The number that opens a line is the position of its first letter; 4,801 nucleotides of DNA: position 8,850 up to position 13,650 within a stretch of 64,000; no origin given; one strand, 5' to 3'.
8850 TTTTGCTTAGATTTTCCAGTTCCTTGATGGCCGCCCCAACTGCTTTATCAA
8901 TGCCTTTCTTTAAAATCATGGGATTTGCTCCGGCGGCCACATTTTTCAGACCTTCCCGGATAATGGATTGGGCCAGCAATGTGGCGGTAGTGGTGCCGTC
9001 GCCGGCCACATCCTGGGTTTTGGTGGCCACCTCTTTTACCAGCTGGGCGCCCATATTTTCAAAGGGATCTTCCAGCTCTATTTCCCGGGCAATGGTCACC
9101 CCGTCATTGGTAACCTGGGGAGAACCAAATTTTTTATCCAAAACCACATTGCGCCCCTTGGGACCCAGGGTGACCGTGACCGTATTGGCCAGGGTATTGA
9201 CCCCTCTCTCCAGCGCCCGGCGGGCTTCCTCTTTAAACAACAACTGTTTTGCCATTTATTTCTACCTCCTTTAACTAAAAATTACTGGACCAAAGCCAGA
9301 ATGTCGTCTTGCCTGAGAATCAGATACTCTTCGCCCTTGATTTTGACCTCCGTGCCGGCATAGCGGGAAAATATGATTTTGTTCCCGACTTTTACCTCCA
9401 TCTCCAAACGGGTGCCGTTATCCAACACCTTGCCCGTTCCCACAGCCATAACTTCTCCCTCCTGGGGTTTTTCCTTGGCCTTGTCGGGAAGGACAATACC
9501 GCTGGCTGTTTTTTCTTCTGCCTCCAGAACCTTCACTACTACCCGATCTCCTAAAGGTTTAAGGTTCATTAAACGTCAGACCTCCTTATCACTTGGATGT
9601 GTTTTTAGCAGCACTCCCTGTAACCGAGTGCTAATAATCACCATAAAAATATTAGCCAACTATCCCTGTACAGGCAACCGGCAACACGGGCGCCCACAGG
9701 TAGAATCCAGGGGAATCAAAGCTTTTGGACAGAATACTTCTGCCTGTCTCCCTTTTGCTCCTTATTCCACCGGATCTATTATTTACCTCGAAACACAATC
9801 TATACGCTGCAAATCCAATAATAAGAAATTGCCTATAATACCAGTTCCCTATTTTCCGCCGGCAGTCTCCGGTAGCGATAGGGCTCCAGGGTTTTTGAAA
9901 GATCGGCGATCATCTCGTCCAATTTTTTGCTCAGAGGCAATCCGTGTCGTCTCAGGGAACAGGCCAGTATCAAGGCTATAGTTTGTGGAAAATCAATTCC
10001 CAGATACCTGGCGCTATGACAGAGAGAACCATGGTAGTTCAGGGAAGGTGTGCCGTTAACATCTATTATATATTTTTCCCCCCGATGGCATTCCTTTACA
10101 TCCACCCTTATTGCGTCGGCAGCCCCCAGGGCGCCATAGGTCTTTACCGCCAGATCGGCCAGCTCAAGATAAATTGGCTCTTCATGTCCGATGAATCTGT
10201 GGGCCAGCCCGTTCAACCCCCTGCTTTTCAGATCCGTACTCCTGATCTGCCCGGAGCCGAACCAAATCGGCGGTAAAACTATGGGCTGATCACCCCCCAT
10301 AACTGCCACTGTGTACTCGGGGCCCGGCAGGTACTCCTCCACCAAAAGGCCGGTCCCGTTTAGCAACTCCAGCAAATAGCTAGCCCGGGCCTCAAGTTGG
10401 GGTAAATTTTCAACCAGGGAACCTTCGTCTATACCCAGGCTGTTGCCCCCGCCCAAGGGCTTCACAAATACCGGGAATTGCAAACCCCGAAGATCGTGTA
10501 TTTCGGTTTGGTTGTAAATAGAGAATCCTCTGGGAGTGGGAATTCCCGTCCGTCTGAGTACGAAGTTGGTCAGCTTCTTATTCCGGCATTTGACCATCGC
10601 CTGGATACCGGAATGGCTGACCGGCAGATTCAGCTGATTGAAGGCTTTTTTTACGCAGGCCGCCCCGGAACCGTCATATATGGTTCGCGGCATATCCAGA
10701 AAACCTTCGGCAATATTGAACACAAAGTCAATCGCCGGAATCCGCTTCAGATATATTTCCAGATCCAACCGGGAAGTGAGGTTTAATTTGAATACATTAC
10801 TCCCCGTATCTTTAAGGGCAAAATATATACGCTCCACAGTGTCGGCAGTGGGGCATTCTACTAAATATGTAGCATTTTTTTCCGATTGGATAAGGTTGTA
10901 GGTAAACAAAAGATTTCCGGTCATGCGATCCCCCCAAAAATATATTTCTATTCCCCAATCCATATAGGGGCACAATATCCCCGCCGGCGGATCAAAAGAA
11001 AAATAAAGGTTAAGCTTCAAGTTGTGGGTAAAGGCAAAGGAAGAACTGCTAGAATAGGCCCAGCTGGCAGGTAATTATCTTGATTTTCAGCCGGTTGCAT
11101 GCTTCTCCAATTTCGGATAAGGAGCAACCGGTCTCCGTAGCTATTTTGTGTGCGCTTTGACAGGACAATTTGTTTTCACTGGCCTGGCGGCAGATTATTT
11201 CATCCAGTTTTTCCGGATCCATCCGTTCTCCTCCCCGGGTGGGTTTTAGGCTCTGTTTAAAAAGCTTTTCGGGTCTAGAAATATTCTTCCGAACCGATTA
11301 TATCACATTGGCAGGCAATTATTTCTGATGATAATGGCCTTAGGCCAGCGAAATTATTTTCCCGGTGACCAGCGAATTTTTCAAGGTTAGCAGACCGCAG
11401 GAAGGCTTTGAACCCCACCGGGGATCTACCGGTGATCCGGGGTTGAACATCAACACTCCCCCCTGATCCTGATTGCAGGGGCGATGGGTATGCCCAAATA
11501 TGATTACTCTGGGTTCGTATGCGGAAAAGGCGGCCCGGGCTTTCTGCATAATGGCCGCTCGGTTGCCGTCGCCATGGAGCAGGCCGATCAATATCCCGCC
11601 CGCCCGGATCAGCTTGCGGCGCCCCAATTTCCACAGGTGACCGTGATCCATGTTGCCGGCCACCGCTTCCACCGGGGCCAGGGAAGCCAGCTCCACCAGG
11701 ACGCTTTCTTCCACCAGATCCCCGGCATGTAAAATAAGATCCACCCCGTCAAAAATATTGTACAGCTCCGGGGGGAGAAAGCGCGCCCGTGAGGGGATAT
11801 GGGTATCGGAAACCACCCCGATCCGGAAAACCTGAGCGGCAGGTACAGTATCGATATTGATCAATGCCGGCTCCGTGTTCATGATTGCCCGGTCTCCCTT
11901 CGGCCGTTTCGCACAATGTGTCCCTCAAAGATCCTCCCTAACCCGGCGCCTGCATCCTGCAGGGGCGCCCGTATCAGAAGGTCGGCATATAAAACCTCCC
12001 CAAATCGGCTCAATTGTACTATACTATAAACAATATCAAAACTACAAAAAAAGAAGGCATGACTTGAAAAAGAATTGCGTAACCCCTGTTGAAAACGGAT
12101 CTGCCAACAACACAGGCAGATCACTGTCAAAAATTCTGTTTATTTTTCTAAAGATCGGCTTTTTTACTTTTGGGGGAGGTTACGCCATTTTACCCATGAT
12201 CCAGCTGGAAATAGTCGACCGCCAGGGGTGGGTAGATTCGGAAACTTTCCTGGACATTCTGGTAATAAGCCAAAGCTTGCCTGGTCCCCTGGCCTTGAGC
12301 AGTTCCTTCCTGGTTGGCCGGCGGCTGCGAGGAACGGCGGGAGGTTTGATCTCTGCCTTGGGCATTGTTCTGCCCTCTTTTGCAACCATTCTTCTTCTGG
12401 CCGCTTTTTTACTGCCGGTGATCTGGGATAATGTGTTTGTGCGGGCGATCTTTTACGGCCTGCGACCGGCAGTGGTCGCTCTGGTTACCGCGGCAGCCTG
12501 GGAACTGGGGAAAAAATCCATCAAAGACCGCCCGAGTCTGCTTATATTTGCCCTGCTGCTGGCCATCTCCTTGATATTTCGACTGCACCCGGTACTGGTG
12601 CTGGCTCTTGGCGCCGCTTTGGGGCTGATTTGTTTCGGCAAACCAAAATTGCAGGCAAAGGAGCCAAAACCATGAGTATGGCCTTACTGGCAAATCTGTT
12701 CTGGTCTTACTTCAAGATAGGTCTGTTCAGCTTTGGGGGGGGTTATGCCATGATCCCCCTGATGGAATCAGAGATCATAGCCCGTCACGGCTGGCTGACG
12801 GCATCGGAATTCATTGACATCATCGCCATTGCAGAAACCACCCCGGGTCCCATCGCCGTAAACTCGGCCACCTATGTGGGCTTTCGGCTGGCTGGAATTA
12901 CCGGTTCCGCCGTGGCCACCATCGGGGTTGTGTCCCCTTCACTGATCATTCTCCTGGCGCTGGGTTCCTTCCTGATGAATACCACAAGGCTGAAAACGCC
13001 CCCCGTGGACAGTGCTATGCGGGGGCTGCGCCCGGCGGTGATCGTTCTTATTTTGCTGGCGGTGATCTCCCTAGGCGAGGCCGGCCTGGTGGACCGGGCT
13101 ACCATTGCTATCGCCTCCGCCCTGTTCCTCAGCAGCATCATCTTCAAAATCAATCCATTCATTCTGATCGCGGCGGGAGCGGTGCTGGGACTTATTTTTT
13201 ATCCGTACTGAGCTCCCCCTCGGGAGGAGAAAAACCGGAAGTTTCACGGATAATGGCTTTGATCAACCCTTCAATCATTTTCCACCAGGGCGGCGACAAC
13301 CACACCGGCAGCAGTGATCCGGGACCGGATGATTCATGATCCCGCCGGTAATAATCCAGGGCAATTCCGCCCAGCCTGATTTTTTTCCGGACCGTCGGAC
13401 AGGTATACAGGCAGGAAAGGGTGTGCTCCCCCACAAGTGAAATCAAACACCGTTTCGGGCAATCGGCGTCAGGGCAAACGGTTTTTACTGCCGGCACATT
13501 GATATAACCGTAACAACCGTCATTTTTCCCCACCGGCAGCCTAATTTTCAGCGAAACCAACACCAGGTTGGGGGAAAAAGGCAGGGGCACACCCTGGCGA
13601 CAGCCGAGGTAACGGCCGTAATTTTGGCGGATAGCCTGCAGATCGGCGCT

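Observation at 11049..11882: Unannotated 57-aa Cys-rich HTH-like ORF forming a three-gene unit with a metallophosphoesterase and a divergent Ddl-family ATP-grasp ligase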

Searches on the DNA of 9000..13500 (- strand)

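Call 73: search_rna_families(source=window, start=9000, end=13500, threshold=evalue, max_evalue=1)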
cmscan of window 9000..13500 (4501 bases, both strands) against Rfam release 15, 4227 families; matches with E-value up to 1: 0.
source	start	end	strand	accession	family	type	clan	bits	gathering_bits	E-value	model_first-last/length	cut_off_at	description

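Call 74: search_rna_families(sources=[L047, L054, L057, L060, L081, L082, L084, L085, L087, L104, L118, L119, L139, L135, L133, L048, L094], threshold=gathering)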
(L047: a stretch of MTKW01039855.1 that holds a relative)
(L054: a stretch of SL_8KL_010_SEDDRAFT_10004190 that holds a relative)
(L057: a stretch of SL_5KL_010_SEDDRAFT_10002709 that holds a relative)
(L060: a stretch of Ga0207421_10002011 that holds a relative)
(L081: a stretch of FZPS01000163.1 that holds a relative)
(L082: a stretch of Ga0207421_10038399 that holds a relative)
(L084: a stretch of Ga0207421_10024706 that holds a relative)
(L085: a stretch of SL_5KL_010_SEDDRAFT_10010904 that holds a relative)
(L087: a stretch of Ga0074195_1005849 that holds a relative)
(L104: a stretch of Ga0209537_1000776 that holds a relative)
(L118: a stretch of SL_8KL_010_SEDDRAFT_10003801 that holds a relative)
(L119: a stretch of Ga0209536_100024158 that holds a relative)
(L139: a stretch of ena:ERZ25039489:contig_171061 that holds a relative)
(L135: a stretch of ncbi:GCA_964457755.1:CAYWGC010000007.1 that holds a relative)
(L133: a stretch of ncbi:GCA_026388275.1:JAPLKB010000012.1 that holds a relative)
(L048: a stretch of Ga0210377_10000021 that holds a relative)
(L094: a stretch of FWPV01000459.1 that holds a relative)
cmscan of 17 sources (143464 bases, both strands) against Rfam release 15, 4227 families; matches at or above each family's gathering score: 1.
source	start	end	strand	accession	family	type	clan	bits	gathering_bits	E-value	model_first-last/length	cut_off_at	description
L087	5791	5930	+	RF01055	Molybdenum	Cis-reg; riboswitch;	-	84.2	36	1.2e-18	1-135/135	no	Molybdenum/Tungsten riboswitch aptamer (Moco RNA motif)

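Call 76: search_rna_families(sources=[L046, L049, L050, L051, L052, L053, L055, L056, L058, L059, L061, L062, L063, L064, L065, L066, L067, L068, L069, L070], threshold=gathering)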
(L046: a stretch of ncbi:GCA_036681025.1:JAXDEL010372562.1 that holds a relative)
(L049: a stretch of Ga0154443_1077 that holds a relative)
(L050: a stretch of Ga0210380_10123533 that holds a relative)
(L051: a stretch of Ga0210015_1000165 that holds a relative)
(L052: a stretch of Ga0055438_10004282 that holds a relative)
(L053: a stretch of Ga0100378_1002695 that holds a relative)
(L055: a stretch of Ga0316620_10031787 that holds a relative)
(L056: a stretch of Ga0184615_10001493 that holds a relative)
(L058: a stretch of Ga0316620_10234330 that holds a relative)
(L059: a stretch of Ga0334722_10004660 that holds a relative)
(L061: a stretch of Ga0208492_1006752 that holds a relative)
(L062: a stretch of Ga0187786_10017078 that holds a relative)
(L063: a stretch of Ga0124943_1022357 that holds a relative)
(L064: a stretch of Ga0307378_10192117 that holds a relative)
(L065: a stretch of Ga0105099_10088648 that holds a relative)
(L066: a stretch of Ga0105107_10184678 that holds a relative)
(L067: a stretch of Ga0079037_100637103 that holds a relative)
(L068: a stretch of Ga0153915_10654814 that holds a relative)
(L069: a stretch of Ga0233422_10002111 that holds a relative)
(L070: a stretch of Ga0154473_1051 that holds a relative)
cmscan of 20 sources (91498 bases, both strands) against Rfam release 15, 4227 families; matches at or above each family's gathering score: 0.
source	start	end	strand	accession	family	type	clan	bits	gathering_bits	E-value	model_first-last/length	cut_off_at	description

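Call 77: search_rna_families(sources=[L071, L072, L073, L074, L075, L076, L077, L078, L079, L080, L083, L086, L088, L089, L090, L091, L092, L093, L095, L096], threshold=gathering)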
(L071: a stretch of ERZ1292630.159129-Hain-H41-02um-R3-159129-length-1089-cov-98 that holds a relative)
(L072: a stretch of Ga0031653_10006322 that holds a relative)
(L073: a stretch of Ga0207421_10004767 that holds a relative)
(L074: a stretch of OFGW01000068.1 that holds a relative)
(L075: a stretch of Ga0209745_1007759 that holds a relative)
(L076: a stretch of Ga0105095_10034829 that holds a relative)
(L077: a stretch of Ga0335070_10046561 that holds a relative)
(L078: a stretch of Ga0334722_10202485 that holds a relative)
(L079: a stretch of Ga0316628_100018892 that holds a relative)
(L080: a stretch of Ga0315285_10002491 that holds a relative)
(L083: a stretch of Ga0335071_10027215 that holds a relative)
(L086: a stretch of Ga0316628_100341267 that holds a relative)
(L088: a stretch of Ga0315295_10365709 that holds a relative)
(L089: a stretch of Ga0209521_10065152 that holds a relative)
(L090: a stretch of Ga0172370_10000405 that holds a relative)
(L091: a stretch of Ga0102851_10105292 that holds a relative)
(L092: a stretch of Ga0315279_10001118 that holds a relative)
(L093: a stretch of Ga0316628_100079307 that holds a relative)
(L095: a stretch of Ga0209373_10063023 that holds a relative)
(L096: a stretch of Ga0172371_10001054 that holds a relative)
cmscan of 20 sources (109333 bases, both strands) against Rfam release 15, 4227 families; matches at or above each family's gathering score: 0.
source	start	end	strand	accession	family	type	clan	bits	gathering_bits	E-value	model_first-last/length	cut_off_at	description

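Call 78: search_rna_families(sources=[L097, L098, L099, L100, L101, L102, L103, L105, L106, L107, L108, L109, L110, L111, L112, L113, L114, L115, L116, L117], threshold=gathering)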
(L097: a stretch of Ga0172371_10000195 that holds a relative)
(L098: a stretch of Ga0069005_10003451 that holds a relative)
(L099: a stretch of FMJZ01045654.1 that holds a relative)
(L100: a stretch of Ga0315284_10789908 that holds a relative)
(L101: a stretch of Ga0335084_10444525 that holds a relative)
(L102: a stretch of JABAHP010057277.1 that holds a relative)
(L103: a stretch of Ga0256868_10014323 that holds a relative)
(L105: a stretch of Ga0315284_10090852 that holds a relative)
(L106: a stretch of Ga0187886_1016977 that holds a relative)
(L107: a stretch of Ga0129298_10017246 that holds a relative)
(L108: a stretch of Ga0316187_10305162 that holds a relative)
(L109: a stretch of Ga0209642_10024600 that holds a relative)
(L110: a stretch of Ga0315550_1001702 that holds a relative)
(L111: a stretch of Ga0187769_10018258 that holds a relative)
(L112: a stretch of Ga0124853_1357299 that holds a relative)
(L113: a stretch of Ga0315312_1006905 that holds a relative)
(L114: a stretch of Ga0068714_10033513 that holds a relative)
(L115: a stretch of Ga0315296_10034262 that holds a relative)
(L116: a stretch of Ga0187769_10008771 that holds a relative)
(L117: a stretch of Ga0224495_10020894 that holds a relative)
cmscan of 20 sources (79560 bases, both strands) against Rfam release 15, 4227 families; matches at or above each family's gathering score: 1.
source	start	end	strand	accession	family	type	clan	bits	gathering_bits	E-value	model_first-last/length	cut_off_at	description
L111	536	609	+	RF00005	tRNA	Gene; tRNA;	CL00001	69.1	29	7.1e-13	1-71/71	no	tRNA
